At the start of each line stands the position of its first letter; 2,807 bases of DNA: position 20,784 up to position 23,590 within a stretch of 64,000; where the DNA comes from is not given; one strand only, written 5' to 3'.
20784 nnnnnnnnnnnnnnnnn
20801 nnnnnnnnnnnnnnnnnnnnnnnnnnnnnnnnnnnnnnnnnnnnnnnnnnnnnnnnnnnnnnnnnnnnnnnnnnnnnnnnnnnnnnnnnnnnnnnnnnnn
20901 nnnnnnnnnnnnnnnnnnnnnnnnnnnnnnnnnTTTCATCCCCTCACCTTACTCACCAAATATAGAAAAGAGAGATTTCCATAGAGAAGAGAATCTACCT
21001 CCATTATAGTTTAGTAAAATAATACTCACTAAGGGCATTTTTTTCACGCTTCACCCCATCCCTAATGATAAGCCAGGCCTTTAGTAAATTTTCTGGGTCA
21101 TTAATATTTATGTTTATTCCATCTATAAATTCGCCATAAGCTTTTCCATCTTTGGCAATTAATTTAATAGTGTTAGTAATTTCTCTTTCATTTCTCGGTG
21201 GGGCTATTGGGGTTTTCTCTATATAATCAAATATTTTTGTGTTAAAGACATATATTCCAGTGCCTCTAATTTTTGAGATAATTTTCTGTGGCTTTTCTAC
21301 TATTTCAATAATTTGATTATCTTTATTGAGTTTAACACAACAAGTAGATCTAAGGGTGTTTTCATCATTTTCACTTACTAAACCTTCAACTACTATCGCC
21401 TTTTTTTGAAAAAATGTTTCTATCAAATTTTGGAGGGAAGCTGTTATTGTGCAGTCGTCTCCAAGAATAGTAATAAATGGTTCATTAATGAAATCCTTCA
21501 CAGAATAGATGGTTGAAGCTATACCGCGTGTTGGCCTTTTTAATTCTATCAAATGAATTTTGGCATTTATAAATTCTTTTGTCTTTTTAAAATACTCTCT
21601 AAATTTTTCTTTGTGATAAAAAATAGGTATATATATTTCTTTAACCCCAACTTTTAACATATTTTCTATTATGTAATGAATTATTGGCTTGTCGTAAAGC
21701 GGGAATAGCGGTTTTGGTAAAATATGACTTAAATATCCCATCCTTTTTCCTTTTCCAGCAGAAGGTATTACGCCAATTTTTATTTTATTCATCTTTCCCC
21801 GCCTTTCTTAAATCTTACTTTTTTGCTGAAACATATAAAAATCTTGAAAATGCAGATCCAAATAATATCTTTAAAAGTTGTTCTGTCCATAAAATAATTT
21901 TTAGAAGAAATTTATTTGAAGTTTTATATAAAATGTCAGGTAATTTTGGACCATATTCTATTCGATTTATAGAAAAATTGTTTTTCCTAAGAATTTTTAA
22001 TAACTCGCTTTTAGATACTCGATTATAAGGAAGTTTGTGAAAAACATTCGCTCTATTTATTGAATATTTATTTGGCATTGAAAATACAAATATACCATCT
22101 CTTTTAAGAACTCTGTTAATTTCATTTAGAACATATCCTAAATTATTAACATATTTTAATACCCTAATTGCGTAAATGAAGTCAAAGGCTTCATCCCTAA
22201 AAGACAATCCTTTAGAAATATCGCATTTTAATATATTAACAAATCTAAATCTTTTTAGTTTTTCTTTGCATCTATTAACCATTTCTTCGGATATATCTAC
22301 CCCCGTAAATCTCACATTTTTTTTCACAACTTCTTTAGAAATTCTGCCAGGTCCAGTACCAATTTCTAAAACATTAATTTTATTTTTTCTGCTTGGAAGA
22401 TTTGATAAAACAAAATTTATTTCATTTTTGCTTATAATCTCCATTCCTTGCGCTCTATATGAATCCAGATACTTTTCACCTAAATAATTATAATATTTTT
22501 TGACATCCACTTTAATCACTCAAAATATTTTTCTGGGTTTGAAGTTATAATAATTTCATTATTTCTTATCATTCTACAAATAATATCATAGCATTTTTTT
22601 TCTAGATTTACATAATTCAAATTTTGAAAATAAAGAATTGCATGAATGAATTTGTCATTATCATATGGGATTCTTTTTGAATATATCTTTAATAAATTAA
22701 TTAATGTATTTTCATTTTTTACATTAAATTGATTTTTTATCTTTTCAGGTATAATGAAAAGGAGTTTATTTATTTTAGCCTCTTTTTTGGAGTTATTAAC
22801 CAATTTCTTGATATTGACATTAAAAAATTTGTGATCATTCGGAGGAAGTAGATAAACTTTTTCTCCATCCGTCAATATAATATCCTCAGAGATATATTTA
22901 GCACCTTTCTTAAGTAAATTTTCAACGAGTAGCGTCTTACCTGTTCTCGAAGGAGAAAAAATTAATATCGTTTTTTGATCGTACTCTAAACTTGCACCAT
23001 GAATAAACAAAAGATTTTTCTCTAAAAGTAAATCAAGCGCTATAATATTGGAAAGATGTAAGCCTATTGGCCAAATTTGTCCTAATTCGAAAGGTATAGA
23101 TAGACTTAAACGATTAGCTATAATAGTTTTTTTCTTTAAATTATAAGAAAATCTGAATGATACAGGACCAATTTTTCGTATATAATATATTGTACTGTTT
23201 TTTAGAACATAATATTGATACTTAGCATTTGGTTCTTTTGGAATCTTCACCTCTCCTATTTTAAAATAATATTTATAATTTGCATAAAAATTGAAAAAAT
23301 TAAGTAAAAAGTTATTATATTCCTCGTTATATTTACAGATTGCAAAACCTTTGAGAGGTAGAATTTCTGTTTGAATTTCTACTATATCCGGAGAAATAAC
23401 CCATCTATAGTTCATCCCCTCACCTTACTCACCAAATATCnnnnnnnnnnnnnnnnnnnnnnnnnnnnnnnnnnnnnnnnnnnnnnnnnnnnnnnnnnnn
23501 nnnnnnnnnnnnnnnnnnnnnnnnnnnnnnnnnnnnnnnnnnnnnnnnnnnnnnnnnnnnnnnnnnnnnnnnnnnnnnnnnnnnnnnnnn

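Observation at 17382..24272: Segmental duplication and recombination scars inside the glycosylation island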

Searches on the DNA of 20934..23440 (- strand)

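Call 66: search_dna_similar(query=window:20934-23440:-, collection=plasmids, mode=distant, max_rows=5)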
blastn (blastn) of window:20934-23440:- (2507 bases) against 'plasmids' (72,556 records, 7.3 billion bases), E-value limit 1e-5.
No match.

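Call 67: search_dna_similar(query=window:20934-23440:-, collection=phages, mode=distant, max_rows=5)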
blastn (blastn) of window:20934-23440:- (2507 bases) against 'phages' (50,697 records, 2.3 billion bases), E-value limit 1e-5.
No match.
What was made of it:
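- Tried and rejected: The cassette has no match in the plasmid or phage collections (calls 66, 67).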
